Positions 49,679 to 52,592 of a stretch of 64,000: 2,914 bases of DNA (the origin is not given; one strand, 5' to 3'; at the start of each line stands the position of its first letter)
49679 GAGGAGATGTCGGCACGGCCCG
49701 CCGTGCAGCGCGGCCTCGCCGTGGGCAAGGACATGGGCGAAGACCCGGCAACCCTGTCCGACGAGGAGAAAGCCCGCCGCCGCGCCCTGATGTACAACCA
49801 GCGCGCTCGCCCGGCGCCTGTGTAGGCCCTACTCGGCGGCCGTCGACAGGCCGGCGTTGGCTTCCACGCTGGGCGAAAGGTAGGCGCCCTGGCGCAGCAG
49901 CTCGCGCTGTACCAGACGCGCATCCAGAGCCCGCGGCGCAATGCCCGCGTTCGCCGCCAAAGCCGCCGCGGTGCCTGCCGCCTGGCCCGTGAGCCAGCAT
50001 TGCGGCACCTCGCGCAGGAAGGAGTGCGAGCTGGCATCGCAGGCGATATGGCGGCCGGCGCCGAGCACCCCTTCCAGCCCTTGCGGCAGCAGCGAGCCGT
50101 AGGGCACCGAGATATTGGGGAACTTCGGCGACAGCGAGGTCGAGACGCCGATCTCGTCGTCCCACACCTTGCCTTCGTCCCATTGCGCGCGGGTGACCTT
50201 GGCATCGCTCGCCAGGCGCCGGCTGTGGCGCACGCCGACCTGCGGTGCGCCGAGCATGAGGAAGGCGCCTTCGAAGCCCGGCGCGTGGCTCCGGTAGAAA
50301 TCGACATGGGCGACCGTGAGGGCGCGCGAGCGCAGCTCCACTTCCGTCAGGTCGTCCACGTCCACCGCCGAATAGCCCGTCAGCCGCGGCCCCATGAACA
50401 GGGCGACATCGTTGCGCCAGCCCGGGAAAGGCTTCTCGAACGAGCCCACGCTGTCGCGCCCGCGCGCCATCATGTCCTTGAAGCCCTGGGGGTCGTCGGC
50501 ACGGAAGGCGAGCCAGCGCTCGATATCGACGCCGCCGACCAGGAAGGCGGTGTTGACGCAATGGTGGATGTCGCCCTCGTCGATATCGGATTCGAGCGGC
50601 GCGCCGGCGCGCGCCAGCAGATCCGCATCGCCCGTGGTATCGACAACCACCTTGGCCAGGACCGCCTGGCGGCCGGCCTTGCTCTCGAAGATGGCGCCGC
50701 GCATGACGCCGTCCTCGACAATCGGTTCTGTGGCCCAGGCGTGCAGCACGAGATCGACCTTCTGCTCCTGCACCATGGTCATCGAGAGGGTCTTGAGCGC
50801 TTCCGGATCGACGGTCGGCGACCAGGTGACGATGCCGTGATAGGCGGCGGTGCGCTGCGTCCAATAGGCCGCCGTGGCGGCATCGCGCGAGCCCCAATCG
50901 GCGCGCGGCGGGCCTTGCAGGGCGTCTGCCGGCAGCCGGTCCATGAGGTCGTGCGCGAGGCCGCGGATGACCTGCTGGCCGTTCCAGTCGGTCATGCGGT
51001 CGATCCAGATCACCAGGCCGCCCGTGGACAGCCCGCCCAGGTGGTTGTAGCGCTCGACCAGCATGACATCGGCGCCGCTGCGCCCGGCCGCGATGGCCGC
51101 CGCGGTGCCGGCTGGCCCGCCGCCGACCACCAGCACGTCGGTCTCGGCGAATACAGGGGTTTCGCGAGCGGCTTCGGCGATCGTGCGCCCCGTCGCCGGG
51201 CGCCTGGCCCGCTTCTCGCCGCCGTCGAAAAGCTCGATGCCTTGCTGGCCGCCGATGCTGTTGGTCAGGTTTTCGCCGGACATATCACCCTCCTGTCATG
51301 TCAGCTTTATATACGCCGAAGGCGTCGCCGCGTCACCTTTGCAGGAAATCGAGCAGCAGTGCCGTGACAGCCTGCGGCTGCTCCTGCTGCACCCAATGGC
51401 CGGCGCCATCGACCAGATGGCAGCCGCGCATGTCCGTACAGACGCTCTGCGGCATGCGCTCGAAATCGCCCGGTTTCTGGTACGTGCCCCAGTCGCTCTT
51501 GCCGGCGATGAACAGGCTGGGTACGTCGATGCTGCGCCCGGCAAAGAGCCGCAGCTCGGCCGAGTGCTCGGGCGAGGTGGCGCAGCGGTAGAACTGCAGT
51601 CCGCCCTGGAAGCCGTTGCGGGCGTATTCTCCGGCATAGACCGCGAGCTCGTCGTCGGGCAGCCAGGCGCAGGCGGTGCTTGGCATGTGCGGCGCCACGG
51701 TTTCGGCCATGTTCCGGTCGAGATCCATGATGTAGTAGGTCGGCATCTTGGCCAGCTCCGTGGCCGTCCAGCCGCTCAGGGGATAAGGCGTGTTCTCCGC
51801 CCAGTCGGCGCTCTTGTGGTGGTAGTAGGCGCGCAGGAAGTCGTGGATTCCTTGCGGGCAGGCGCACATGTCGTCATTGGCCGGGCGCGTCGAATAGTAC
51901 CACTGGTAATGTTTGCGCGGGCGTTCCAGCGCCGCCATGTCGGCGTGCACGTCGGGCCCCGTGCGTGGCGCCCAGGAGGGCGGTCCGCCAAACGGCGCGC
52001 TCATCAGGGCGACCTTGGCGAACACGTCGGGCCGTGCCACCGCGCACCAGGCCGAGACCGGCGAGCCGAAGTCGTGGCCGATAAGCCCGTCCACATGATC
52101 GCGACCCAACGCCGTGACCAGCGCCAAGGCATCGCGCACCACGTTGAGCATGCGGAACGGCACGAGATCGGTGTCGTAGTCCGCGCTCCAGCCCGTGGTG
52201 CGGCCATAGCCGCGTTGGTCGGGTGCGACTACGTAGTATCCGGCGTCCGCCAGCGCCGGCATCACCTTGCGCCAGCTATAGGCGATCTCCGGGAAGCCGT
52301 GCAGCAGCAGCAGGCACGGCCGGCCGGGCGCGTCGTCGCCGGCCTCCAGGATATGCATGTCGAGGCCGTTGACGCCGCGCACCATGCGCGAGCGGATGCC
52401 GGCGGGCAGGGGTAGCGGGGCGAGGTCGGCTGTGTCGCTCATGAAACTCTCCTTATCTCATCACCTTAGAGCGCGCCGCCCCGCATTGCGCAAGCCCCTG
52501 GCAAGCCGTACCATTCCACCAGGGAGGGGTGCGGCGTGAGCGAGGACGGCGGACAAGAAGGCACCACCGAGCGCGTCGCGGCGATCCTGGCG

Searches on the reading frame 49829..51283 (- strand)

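Call 66: search_protein_families(library=pfam, proteins=[window:49829-51283:-], max_evalue=0.00001)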
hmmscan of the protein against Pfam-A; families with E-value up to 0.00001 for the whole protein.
window:49829-51283:- (484 aa): 3 families
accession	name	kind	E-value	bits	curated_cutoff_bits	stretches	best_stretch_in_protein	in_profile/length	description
PF12831.13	FAD_oxidored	-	2.7e-76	258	27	1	49-462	1-416/416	FAD dependent oxidoreductase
PF00890.30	FAD_binding_2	-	9e-10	38.7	20.4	1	49-156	1-103/414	FAD binding domain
PF07992.20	Pyr_redox_2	-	1.8e-06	28.1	26.1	1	49-80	2-33/291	Pyridine nucleotide-disulphide oxidoreductase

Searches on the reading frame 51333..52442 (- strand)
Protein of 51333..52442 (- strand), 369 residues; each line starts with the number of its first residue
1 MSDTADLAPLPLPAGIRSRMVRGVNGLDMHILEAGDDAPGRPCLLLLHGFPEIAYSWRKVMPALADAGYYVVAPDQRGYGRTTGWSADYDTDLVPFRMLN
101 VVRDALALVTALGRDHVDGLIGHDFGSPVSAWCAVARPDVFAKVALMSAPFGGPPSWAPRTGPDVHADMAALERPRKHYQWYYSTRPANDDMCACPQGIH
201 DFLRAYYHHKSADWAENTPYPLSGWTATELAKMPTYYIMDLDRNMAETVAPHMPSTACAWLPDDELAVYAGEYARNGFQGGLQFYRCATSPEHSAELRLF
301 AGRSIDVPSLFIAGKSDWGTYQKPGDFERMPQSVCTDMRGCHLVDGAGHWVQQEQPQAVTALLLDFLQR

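Call 66: search_protein_families(library=pfam, proteins=[window:51333-52442:-], max_evalue=0.00001)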
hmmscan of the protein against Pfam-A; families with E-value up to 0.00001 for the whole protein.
window:51333-52442:- (369 aa): 3 families
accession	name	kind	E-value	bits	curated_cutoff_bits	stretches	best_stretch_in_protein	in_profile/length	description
PF00561.26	Abhydrolase_1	-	2.3e-25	90.1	25.8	1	43-166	2-121/245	alpha/beta hydrolase fold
PF12697.13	Abhydrolase_6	-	6.1e-16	60.2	26.3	1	44-360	1-215/217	Alpha/beta hydrolase family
PF12146.15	Hydrolase_4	-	5.9e-10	39.3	27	1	42-160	5-120/239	Serine aminopeptidase, S33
